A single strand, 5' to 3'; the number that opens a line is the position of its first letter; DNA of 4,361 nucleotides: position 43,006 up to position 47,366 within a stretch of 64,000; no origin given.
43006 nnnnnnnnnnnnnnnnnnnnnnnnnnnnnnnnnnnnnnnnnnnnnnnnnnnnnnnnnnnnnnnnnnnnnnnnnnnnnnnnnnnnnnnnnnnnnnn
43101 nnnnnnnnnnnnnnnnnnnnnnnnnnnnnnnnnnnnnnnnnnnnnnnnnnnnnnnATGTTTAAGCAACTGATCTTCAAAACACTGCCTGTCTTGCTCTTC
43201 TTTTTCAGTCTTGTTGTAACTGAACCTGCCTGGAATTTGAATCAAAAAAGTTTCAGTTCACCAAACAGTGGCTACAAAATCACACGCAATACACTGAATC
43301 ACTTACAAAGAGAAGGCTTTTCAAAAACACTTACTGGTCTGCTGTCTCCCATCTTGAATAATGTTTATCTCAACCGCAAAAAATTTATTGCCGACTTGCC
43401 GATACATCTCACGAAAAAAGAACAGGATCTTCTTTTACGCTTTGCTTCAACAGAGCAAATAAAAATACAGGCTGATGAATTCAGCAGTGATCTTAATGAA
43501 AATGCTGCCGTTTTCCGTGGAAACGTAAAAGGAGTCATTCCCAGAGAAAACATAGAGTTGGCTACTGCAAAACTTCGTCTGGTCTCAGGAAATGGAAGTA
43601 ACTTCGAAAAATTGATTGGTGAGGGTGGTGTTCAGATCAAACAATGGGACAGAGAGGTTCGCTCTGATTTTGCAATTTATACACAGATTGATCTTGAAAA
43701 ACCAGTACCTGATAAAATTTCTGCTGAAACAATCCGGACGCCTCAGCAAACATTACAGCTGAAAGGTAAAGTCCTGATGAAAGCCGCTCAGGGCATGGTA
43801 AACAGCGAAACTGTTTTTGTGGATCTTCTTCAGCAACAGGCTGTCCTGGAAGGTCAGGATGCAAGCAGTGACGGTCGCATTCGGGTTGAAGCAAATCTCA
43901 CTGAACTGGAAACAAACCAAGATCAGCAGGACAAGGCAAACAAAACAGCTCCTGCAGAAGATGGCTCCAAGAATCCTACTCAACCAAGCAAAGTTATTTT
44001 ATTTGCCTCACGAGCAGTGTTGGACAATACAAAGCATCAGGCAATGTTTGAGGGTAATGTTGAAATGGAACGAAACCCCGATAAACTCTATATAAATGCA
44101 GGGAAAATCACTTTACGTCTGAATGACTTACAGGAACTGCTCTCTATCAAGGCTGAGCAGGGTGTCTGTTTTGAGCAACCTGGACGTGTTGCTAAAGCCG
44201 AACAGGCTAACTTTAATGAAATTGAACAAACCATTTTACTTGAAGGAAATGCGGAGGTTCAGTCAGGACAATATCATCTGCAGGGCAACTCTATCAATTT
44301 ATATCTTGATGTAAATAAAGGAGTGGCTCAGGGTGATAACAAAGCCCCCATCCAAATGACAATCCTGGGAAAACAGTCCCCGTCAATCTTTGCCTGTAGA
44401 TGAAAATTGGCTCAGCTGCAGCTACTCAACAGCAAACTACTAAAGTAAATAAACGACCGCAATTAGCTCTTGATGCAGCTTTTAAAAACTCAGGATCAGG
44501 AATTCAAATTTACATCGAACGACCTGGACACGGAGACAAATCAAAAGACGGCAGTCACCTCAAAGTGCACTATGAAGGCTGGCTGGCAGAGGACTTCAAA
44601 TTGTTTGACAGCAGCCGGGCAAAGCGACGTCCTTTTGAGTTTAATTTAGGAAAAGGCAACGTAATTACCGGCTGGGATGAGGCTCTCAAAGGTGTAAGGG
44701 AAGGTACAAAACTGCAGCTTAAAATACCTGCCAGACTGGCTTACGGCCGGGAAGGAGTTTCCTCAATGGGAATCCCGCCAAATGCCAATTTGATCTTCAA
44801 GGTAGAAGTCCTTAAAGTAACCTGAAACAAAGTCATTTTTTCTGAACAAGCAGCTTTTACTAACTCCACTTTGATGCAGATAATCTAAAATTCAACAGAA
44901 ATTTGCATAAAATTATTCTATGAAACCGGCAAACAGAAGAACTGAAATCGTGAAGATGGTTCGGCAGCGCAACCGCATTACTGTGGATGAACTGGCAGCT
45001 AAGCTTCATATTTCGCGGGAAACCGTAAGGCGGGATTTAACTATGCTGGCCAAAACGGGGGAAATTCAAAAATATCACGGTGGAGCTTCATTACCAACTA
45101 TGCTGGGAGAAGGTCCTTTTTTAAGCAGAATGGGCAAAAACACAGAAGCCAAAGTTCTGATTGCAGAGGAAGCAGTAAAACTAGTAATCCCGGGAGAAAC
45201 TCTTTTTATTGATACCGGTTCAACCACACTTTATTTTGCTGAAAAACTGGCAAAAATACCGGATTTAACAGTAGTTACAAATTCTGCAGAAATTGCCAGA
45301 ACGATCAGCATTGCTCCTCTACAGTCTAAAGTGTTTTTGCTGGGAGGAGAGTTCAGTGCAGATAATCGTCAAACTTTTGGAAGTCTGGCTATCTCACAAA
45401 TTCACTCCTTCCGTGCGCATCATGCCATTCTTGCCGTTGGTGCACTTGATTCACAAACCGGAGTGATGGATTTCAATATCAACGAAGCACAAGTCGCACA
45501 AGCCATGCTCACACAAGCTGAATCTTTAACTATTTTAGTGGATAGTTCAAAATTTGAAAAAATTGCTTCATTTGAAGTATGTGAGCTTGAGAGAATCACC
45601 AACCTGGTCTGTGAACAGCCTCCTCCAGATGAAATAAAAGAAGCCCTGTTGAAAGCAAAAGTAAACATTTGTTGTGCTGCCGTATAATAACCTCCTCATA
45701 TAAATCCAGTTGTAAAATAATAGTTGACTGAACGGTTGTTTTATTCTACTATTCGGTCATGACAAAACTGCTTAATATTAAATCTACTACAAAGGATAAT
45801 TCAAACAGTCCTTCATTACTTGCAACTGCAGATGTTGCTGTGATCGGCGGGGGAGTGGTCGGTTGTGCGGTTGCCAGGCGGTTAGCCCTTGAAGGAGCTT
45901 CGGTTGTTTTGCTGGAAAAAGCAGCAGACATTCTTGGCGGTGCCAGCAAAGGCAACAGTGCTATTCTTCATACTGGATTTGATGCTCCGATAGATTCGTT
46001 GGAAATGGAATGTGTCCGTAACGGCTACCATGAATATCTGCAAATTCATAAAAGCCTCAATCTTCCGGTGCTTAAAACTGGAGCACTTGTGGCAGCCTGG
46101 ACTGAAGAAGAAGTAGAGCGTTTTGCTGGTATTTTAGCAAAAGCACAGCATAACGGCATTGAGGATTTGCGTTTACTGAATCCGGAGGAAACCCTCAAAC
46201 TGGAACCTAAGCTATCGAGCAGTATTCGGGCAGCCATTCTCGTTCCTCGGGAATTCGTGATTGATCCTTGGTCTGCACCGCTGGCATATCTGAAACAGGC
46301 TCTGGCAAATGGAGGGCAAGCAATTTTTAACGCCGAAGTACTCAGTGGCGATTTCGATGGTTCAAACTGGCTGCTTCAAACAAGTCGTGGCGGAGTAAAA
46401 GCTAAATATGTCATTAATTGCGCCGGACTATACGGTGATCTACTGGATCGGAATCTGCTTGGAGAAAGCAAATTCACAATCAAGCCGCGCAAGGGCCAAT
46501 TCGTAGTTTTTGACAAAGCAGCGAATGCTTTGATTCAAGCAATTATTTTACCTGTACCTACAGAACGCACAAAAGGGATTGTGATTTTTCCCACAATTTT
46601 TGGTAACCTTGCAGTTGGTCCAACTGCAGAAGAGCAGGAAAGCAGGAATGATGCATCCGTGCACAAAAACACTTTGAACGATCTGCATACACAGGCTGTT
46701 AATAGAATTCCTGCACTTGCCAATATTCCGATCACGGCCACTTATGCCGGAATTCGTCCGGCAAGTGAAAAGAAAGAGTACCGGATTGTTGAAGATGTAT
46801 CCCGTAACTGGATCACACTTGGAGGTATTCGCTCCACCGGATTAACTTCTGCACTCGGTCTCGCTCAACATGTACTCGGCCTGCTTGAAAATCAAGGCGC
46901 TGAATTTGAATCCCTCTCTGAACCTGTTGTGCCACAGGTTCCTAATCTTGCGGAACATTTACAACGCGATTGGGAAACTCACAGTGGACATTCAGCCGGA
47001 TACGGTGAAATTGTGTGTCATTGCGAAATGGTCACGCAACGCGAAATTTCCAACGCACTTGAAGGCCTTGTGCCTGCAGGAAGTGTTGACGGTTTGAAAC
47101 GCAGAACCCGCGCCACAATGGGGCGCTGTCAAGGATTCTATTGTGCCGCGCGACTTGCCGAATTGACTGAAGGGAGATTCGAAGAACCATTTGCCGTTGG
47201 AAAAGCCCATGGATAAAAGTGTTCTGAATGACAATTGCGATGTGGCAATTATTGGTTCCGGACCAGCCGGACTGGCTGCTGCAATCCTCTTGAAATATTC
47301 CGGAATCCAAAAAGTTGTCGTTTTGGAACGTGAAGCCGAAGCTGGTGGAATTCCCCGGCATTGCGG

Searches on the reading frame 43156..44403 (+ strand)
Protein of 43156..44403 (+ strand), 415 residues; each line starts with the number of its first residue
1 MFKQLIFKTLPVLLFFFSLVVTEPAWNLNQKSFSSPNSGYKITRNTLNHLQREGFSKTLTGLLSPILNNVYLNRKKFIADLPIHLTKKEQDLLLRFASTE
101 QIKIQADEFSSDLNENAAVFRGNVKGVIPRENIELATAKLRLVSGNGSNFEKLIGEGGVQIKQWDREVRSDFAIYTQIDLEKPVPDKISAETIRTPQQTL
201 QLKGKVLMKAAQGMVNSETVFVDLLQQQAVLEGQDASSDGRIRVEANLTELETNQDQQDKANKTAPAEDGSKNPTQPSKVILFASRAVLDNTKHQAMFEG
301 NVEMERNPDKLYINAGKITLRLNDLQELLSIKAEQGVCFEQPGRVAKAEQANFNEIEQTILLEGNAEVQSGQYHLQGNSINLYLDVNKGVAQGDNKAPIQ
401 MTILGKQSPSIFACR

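Call 23: search_protein_families(library=ncbifam, proteins=[window:43156-44403:+], max_evalue=1e-8)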
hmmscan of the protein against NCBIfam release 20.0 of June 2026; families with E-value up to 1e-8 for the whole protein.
window:43156-44403:+ (415 aa): 1 family
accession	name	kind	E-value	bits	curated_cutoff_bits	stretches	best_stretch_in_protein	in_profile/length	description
TIGR03002.1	outer_YhbN_LptA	equivalog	1.5e-18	67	71.7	1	280-403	10-139/142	lipopolysaccharide transport periplasmic protein LptA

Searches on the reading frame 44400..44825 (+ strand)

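Call 23: search_protein_families(library=ncbifam, proteins=[window:44400-44825:+], max_evalue=1e-8)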
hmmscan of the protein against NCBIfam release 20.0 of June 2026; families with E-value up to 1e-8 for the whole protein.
window:44400-44825:+ (141 aa): 3 families
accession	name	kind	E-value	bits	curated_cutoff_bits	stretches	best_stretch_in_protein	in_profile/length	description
NF008150.0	PRK10902.1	equivalog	1.4e-24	86.9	215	1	16-140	129-248/271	FKBP-type peptidyl-prolyl cis-trans isomerase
NF008602.0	PRK11570.1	subfamily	2.5e-18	66.7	198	1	29-140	98-205/206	FKBP-type peptidyl-prolyl cis-trans isomerase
NF053689.1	BamJ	equivalog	2.2e-14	54.1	100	1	11-136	56-183/184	BamJ family beta-barrel-assembly machinery protein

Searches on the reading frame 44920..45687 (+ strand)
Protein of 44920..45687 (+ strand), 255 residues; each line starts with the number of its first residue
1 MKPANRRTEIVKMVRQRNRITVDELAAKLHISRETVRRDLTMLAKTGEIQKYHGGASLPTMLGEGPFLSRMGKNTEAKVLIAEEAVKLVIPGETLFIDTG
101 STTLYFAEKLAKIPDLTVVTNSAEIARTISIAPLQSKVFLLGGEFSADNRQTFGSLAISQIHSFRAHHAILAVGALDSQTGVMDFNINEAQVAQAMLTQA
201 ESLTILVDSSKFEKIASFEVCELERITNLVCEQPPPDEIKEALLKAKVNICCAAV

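Call 23: search_protein_families(library=ncbifam, proteins=[window:44920-45687:+], max_evalue=1e-8)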
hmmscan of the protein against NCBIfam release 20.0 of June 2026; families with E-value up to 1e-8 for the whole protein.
window:44920-45687:+ (255 aa): 10 families
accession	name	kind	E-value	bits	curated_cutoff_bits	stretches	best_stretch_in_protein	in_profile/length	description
NF041397.1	TranRegGlpR_Halo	equivalog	4.7e-48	164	300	1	1-251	1-250/253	HTH-type transcriptional regulator GlpR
NF040755.1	AgaR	equivalog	8.1e-43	146.4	260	1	4-251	5-254/256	transcriptional repressor AgaR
NF007753.1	PRK10434.1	equivalog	7.6e-42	143.6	350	1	1-251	1-251/253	glucitol operon DNA-binding transcriptional repressor SrlR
NF008154.0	PRK10906.1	equivalog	7.3e-38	130.3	331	1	1-249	1-248/252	DeoR/GlpR family transcriptional regulator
NF007316.0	PRK09802.1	equivalog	4.5e-35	121.1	351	1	4-251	16-265/269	DeoR family transcriptional regulator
NF040890.1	trans_reg_YgbI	equivalog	8.9e-31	107.3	400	1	1-253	1-252/253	DNA-binding transcriptional repressor YgbI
NF040887.2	trans_reg_YciT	exception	8.6e-30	104.1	450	1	5-249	3-242/246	DNA-binding transcriptional regulator YciT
NF007720.0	PRK10411.1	equivalog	2e-28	99.3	259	1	4-234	3-234/243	L-fucose operon activator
NF010034.0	PRK13509.1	equivalog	6.8e-28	97.7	244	1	1-251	1-249/251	HTH-type transcriptional regulator UlaR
NF007961.0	PRK10681.1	equivalog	2.4e-23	82.8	244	1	5-250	7-250/252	DNA-binding transcriptional repressor DeoR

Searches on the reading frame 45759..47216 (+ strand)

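Call 23: search_protein_families(library=ncbifam, proteins=[window:45759-47216:+], max_evalue=1e-8)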
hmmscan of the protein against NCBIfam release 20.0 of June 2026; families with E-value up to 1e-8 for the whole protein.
window:45759-47216:+ (485 aa): 12 families
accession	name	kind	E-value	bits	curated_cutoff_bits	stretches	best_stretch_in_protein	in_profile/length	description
NF033460.1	glycerol3P_ox_II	equivalog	1.1e-63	215.6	460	1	24-376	2-360/361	type 2 glycerol-3-phosphate oxidase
TIGR03377.1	glycerol3P_GlpA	equivalog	6e-40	137.3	552.8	2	25-357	1-328/530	anaerobic glycerol-3-phosphate dehydrogenase subunit GlpA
NF008726.1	PRK11728.1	equivalog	2.3e-36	125.5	299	1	25-311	2-289/389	L-2-hydroxyglutarate oxidase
NF008313.0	PRK11101.1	equivalog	1.2e-33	116.5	425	2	23-355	8-337/548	anaerobic glycerol-3-phosphate dehydrogenase subunit A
TIGR02352.1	thiamin_ThiO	equivalog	1.3e-30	106.7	250.8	1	26-378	1-349/351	glycine oxidase ThiO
TIGR03364.1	HpnW_proposed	hypoth_equivalog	4.1e-21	75.5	285.1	1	25-239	2-210/365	TIGR03364 family FAD-dependent oxidoreductase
TIGR03197.1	MnmC_Cterm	equivalog_domain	7.6e-18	64.7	174.2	1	25-256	1-229/400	FAD-dependent 5-carboxymethylaminomethyl-2-thiouridine(34) oxidoreductase MnmC1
NF002480.1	PRK01747.1-1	equivalog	9.7e-15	54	540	1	21-335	246-554/645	bifunctional tRNA (5-methylaminomethyl-2-thiouridine)(34)-methyltransferase MnmC2/FAD-dependent 5-carboxymethylaminomethyl-2-thiouridine(34)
NF009906.0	PRK13369.1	equivalog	9.3e-12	44.2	352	0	22-92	5-73/502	glycerol-3-phosphate dehydrogenase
NF008899.0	PRK12266.1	equivalog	8.4e-11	41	360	0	23-89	6-70/508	glycerol-3-phosphate dehydrogenase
NF008425.0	PRK11259.1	equivalog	1.2e-09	37.6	257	1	23-307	4-290/377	N-methyl-L-tryptophan oxidase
NF050086.1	pipecolate_AmaA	exception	7.1e-09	34.8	600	0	22-225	24-236/425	L-pipecolate oxidase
